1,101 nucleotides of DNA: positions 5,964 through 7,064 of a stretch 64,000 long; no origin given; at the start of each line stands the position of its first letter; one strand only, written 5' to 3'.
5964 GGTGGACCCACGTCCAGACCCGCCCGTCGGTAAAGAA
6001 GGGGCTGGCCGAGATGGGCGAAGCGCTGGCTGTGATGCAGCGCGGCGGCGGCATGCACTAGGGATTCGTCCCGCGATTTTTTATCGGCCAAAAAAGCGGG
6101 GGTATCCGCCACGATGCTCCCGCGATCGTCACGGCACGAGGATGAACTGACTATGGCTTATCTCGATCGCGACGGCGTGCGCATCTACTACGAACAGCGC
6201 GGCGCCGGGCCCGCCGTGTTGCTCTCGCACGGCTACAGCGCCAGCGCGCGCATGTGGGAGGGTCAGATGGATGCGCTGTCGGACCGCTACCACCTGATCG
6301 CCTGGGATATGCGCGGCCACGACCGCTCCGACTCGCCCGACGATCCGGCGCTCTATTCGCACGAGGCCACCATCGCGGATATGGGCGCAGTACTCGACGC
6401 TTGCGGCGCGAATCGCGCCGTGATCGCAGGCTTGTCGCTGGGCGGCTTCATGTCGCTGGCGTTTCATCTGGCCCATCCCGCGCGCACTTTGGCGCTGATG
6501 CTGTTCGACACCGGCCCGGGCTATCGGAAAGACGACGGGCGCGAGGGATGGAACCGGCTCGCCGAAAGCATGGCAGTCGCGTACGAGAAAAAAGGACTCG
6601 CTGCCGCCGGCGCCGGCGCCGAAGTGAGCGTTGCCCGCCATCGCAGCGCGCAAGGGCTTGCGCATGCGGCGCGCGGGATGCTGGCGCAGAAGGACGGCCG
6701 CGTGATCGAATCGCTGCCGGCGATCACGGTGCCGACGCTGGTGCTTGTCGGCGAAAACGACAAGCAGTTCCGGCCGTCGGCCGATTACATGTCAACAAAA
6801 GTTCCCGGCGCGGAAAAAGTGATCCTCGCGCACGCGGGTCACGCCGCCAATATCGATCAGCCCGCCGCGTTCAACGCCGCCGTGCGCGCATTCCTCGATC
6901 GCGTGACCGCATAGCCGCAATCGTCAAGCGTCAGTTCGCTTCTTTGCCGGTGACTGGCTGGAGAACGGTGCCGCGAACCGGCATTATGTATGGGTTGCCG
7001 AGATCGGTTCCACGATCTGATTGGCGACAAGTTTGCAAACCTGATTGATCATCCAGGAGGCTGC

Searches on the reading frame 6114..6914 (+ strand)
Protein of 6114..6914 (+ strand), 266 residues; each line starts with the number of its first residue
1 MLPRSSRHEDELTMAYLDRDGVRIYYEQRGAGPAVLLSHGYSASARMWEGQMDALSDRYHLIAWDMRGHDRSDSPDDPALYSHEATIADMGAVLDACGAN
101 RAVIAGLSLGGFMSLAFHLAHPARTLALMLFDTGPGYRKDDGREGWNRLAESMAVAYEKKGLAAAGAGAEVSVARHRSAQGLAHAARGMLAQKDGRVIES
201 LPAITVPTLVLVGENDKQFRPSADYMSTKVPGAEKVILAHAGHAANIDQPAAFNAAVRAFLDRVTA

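Call 13: search_protein_families(library=pfam, proteins=[window:6114-6914:+])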
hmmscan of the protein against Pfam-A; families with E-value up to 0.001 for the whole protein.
window:6114-6914:+ (266 aa): 3 families
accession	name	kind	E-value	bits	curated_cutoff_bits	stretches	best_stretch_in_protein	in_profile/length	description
PF00561.26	Abhydrolase_1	-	7.6e-22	78.6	25.8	1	33-141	1-113/245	alpha/beta hydrolase fold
PF12697.13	Abhydrolase_6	-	1.3e-18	68.9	26.3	1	35-256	1-217/217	Alpha/beta hydrolase family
PF12146.15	Hydrolase_4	-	1.7e-11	44.3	27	1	34-223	6-209/239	Serine aminopeptidase, S33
